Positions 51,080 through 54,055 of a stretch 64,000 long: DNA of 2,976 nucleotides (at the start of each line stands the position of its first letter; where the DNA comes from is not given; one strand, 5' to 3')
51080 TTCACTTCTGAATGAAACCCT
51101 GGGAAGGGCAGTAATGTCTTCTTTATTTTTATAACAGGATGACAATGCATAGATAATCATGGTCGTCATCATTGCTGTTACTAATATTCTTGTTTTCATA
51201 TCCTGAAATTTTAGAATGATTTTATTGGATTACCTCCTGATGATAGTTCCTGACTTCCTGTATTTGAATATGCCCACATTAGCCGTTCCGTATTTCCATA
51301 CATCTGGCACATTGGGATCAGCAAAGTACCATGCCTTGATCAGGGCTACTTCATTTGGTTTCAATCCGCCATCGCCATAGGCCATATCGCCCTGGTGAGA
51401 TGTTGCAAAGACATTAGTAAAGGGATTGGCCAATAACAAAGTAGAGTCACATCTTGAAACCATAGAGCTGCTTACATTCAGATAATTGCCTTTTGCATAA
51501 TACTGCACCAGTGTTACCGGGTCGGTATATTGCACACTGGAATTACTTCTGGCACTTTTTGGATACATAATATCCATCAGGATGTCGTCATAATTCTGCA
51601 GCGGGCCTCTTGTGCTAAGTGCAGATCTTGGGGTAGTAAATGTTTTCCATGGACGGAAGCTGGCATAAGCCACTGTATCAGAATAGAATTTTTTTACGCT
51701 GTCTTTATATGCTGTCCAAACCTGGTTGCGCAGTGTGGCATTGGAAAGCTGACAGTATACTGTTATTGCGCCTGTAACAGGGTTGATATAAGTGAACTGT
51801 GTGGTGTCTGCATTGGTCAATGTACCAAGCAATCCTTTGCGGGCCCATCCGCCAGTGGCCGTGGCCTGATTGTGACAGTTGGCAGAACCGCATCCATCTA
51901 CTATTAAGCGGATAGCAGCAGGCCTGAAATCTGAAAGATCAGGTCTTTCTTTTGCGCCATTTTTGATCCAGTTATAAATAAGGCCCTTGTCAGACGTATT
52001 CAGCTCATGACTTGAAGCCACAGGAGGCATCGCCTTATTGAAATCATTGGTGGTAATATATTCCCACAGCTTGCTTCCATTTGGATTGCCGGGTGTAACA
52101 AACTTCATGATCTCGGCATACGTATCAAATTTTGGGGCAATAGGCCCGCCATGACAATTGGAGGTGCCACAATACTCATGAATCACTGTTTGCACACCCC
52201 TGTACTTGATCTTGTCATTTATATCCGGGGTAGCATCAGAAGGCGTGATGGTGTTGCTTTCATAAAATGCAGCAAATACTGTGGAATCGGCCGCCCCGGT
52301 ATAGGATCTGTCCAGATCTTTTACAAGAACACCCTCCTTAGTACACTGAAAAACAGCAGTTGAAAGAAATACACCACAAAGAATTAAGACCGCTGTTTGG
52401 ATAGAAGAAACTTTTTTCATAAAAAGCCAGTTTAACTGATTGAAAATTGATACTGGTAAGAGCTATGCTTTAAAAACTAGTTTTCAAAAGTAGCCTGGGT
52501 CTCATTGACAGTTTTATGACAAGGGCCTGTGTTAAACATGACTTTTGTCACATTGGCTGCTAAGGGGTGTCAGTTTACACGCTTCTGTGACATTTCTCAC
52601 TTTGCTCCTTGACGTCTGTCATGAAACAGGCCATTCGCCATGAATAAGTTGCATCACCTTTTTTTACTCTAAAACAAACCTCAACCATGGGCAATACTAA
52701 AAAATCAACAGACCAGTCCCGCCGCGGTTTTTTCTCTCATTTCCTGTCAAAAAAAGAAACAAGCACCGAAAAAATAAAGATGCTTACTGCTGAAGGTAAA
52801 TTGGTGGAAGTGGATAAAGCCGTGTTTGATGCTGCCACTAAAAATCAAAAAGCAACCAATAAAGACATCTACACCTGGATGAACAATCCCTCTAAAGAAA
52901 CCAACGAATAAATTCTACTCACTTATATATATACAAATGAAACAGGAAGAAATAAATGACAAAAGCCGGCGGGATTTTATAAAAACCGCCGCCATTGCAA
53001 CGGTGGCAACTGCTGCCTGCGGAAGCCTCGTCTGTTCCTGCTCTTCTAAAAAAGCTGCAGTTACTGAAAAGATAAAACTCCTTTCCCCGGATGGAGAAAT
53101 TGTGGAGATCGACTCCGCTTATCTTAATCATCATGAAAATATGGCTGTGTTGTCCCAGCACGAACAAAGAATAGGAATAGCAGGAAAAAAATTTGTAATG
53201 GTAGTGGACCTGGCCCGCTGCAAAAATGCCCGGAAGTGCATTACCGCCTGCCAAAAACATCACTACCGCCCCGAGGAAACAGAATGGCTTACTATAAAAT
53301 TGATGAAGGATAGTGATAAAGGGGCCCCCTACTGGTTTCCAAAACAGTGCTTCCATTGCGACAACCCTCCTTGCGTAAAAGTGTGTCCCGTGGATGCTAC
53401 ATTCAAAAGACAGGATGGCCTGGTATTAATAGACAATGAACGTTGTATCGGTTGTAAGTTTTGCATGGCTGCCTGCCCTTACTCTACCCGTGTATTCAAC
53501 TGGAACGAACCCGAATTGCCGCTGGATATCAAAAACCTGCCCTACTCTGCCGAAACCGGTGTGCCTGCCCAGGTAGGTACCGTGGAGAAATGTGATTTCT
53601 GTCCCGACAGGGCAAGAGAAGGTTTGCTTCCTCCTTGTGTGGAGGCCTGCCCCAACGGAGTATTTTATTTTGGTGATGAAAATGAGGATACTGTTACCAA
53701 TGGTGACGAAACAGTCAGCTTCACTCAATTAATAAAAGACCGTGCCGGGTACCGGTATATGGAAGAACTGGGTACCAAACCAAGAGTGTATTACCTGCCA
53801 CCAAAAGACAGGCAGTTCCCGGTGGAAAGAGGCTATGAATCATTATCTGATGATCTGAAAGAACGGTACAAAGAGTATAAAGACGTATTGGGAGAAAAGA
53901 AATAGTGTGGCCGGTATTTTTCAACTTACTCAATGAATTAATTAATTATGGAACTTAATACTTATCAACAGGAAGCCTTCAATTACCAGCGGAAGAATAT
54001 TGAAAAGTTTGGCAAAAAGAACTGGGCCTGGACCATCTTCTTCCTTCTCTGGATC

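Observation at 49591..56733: Candidate undescribed trans-envelope electron-transfer system: porin plus atypical cytochromes divergent from an NrfCD-like module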

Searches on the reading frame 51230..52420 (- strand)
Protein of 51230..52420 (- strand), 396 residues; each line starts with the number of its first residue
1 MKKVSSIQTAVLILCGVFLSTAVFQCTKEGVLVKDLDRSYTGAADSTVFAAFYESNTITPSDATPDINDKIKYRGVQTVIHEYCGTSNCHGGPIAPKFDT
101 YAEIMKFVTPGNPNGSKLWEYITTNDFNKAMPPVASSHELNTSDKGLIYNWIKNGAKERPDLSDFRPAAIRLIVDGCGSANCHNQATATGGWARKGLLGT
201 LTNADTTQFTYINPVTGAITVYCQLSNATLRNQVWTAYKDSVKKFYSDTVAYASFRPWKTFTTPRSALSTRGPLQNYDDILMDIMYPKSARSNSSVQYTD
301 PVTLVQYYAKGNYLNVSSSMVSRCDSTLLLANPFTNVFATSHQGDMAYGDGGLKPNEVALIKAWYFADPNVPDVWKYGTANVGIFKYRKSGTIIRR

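Call 3: search_protein_families(library=pfam, proteins=[window:51230-52420:-], max_evalue=0.1)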
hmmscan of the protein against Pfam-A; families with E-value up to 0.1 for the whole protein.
window:51230-52420:- (396 aa): 3 families
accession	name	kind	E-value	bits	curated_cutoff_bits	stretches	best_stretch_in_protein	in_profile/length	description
PF07635.16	PSCyt1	-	5.7e-05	24.1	22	1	97-133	15-57/59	Planctomycete cytochrome C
PF16558.10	AZUL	-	0.02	15.5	23.8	0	172-190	11-29/59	Amino-terminal Zinc-binding domain of ubiquitin ligase E3A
PF20745.2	TSP_Ig-like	-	0.033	14.9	27.9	1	30-81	32-84/86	Tailspike protein-like, Ig-like domain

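Call 4: search_protein_families(library=ncbifam, proteins=[window:51230-52420:-], max_evalue=0.1)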
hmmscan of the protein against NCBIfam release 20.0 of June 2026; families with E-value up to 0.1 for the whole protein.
window:51230-52420:- (396 aa): 3 families
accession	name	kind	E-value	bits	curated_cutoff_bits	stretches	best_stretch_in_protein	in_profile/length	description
NF047812.1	LIC11213_lipo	equivalog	5e-06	26.6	100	1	79-157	47-117/118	LIC11213 family lipoprotein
TIGR03806.1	chp_HNE_0200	subfamily_domain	0.0025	17.1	313.3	1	106-153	265-312/314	SO2930 family diheme c-type cytochrome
NF051862.1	BT4005_BT4719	subfamily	0.012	15.5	60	1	274-318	96-139/211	NigD1/NigD2 family lipoprotein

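Call 10: find_homologous_proteins(query=window:51230-52420:-, max_evalue=0.001)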
Query window:51230-52420:- (396 aa): 894 proteins with E <= 0.001 among 4956 candidates; the best 120 are listed.
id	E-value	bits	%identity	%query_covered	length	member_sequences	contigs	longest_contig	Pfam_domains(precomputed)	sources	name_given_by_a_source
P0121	2.4e-252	855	91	100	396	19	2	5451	-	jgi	jgi:hypothetical protein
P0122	2.9e-246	835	88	100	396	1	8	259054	PF07635.17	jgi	jgi:hypothetical protein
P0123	3.0e-246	835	90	100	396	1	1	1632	-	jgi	jgi:hypothetical protein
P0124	2.1e-245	832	88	100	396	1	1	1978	-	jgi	jgi:Planctomycete cytochrome C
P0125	9.7e-243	823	88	100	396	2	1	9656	PF07635.17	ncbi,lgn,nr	ncbi:MAG: hypothetical protein JNM88_18985 [Chitinophagaceae bacterium]|nr:hypothetical protein [Chi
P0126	1.2e-239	813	86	100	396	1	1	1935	-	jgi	jgi:Planctomycete cytochrome C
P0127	2.2e-237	806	85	100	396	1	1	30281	-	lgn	-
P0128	4.4e-237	805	85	100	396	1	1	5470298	-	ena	-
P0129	1.3e-235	800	85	100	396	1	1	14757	-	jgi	jgi:hypothetical protein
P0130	5.9e-234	794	85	100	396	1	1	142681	-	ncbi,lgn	-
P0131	1.7e-232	789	83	100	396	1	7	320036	-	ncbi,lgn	-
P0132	7.7e-232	787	84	100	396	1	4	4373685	PF07635.17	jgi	jgi:hypothetical protein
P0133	8.6e-232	787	84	100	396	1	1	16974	PF07635.17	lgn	-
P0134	6.5e-231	784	84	100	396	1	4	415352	PF07635.17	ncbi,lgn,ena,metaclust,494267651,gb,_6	metaclust:\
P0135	9.9e-231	784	83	100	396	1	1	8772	-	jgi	jgi:hypothetical protein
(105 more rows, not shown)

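Call 16: search_solved_structures(query=window:51230-52420:-, max_evalue=10, show_alignments=2)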
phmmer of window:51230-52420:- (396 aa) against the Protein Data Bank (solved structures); distinct sequences matched with E-value up to 10: 3.
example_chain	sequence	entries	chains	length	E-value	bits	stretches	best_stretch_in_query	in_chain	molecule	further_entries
5mab_A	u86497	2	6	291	0.12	14.6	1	105-157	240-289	FoxE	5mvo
2x1c_A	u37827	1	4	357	0.64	12.2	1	207-261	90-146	ACYL-COENZYME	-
2x1d_A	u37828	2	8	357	2.1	10.4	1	207-261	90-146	ACYL-COENZYME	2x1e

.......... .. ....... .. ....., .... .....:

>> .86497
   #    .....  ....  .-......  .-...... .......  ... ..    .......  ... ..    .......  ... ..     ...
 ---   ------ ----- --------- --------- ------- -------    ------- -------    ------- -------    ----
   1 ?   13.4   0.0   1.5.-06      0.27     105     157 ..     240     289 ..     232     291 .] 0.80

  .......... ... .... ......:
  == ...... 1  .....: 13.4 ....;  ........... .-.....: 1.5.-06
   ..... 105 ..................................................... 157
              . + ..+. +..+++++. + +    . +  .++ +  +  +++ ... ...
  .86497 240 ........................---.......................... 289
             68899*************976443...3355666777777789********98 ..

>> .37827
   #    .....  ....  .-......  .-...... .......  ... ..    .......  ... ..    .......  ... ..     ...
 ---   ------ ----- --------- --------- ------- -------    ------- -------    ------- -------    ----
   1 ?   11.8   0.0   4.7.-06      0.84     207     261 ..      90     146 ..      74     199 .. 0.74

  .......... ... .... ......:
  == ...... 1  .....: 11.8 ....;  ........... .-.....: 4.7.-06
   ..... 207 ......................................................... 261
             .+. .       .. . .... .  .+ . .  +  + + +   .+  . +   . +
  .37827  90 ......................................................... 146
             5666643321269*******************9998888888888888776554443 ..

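Call 29: predict_structure(alignment_id=A1)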
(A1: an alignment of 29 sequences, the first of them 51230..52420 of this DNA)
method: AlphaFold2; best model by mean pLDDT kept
length: 396 residues; sequences in the alignment: 29
mean_pLDDT: 42.0   pTM: 0.31
mean pLDDT of the five models: 42.0, 38.8, 38.6, 38.3, 36.5
residues with pLDDT >= 90: 0; 70-90: 29; 50-70: 83; < 50: 284
segments of 3 or more residues with pLDDT < 50: 21-37, 42-75, 88-95, 132-137, 157-198, 209-215, 219-223, 234-302, 304-396
pLDDT, mean of each block of 10 residues (from residue 1): 65 71 41 45 37 30 28 47 52 48 65 73 61 48 68 52 29 31 28 42 57 49 52 46 34 27 31 34 34 38 39 29 27 33 25 27 30 36 32 33
secondary structure, 60 per line:
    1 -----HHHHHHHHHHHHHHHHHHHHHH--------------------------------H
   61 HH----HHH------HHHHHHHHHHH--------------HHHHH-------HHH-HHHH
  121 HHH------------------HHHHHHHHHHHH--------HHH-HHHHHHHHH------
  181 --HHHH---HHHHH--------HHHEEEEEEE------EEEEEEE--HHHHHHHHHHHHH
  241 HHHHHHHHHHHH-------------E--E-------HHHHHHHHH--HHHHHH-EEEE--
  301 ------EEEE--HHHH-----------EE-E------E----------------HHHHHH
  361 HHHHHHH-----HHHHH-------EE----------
elements in order: H6-27 H76-86 H101-105 H117-123 H142-153 H166-174 H183-186 H190-194 E206-212 E219-225 H228-252 H277-285 H288-293 E295-298 E307-310 H313-316 H355-367 H373-377

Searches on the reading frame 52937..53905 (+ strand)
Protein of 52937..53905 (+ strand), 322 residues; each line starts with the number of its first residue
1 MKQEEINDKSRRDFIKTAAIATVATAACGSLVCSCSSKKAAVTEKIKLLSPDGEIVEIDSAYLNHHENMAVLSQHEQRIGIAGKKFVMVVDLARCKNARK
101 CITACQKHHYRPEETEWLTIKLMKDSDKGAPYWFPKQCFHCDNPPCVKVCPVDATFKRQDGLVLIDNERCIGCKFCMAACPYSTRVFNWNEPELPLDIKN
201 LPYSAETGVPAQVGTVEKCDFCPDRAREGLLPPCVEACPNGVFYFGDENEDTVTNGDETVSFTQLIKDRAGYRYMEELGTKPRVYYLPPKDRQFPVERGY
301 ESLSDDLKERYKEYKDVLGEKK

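Call 3: search_protein_families(library=pfam, proteins=[window:52937-53905:+], max_evalue=0.1)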
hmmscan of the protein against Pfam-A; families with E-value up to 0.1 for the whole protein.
window:52937-53905:+ (322 aa): 16 families
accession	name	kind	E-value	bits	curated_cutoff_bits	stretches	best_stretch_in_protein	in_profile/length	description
PF13247.11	Fer4_11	-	2e-25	89.3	26.2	2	132-191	4-65/100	4Fe-4S dicluster domain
PF12838.12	Fer4_7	-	1.7e-11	44.8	27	2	169-242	1-52/52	4Fe-4S dicluster domain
PF13237.11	Fer4_10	-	2.7e-11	43.7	25.5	2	163-239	2-53/53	4Fe-4S dicluster domain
PF13187.11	Fer4_9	-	7.2e-11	42.4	27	2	169-241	1-50/52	4Fe-4S dicluster domain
PF12837.12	Fer4_6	-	9.5e-10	38.4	25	1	163-182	2-21/24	4Fe-4S binding domain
PF12797.12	Fer4_2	-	1.7e-06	28.1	24.5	1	163-182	3-22/22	4Fe-4S binding domain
PF00037.32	Fer4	-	2.5e-06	27.5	21.1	1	164-182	2-20/24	4Fe-4S binding domain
PF25160.1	LdpA_Fe-S-bd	-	2.8e-05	24.2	27.6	1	141-183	5-41/49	LdpA Fe-S cluster-binding domain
PF14697.11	Fer4_21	-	0.00017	22.1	35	1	136-182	6-53/59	4Fe-4S dicluster domain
PF12800.12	Fer4_4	-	0.00045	20.8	24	1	168-182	2-16/17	4Fe-4S binding domain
PF13183.11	Fer4_8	-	0.00048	21.1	27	1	168-242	3-68/68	4Fe-4S dicluster domain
PF10518.14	TAT_signal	-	0.003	17.9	22.7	1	10-26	3-19/21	TAT (twin-arginine translocation) pathway signal sequence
PF10399.14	UCR_Fe-S_N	-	0.0032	17.3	24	1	1-28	1-28/41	Ubiquitinol-cytochrome C reductase Fe-S subunit TAT signal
PF12798.12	Fer4_3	-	0.04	15.2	27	0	138-154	1-15/15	4Fe-4S binding domain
PF13459.11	Fer4_15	-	0.057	14.6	22.4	1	163-181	1-19/66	4Fe-4S single cluster domain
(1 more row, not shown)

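Call 4: search_protein_families(library=ncbifam, proteins=[window:52937-53905:+], max_evalue=0.1)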
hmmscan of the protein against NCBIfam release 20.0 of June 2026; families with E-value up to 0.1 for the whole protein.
window:52937-53905:+ (322 aa): 72 families (the best 25 are shown)
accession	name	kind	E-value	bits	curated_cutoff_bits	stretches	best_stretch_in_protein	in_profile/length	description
NF045797.1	DsrO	equivalog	2.3e-55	187.6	200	1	67-287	25-234/235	sulfate reduction electron transfer complex DsrMKJOP subunit DsrO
NF011569.0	PRK14993.1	equivalog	1.1e-41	142.9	416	2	74-189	32-151/244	tetrathionate reductase subunit TtrB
NF041782.1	mnquin_red_QrcC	equivalog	8.8e-36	123.7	400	1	86-290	1-228/239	menaquinone reductase iron-sulfur cluster-binding subunit QrcC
NF041715.1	arsenate_red_ArrB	equivalog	1.6e-35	122.8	450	2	85-192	2-111/233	arsenate respiratory reductase iron-sulfur subunit ArrB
TIGR03149.1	cyt_nit_nrfC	equivalog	8.1e-35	120.2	377.6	2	80-188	33-145/225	cytochrome c nitrite reductase Fe-S protein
TIGR02951.1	DMSO_dmsB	equivalog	5.5e-27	94.8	214.1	2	90-190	6-117/161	DMSO/selenate family reductase complex B subunit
NF008134.0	PRK10882.1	equivalog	9.8e-25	87.3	263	1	124-250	99-210/329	hydrogenase 2 operon protein HybA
TIGR03478.1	DMSO_red_II_bet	subfamily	1e-24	87.1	480.7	2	132-189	125-183/321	DMSO reductase family type II enzyme, iron-sulfur subunit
NF038355.1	FDH3_beta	equivalog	2.8e-24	86.2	240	1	88-249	5-165/180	formate dehydrogenase FDH3 subunit beta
NF045715.1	sulf_resp_HmcB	equivalog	1.3e-22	80.3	420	1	111-250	80-200/307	sulfate respiration complex iron-sulfur protein HmcB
NF042979.1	EthbenzDh_ebdB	equivalog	1.9e-20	73.1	740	2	132-188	147-204/354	ethylbenzene dehydrogenase subunit beta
NF007658.0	PRK10330.1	equivalog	1.6e-18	66.9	260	1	88-249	5-158/181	electron transport protein HydN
TIGR01582.1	FDH-beta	equivalog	7.5e-18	64.6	334.7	2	102-184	56-140/283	formate dehydrogenase subunit beta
NF009408.0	PRK12769.1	equivalog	3.8e-16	58.3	1003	1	91-247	8-146/659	formate-dependent uric acid utilization protein AegA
TIGR01660.1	narH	equivalog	8.9e-15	54.1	524.05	1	133-191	178-237/492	nitrate reductase subunit beta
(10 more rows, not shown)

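Call 15: search_solved_structures(query=window:52937-53905:+, max_evalue=1e-10)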
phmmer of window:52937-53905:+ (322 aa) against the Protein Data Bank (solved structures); distinct sequences matched with E-value up to 1e-10: 22.
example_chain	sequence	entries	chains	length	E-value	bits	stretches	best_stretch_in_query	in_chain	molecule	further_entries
2vpw_B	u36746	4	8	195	2.8e-28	102.3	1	85-186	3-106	NRFC PROTEIN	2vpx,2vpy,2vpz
6cz7_B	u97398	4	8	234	4.4e-28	101.7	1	87-192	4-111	4Fe-4S ferredoxin, iron-sulfur binding domain protein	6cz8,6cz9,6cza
2ivf_B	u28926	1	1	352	8.2e-21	77.8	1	132-188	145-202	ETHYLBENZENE DEHYDROGENASE BETA-SUBUNIT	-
6f0k_B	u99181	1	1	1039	1.7e-19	73.5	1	85-287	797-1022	Fe-S-cluster-containing hydrogenase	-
1kqf_B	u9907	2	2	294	5e-18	68.7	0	116-188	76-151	FORMATE DEHYDROGENASE, NITRATE-INDUCIBLE, IRON-SULFUR SUBUNIT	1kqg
7qv7_A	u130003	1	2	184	7e-18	68.2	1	134-262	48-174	Hydrogen dependent carbon dioxide reductase subunit HycB3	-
7qv7_B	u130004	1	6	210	3.2e-17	66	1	134-246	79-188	Hydrogen dependent carbon dioxide reductase subunit HycB4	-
4ydd_B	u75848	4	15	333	3.4e-17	65.9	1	131-188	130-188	DMSO reductase family type II enzyme, iron-sulfur subunit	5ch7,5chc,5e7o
6btm_B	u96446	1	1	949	5.7e-16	61.9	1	124-286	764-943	Alternative Complex III subunit B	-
8k9e_B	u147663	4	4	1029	6.9e-16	61.6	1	88-226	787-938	Fe-S-cluster-containing hydrogenase components 1-like protein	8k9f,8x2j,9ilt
6lod_B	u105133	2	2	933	1.2e-15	60.8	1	82-288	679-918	Fe-S-cluster-containing hydrogenase components 1-like protein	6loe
9vap_B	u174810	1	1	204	1.6e-15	60.4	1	89-248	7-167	4Fe-4S dicluster domain-containing protein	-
1q16_B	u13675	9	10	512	6e-15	58.5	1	132-190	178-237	Respiratory nitrate reductase 1 beta chain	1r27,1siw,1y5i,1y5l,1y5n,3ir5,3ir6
1y4z_B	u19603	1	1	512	1.6e-14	57.2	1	132-190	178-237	Respiratory nitrate reductase 1 beta chain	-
30gj_B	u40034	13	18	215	2.3e-14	56.7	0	215-251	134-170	Formate dehydrogenase, beta subunit, putative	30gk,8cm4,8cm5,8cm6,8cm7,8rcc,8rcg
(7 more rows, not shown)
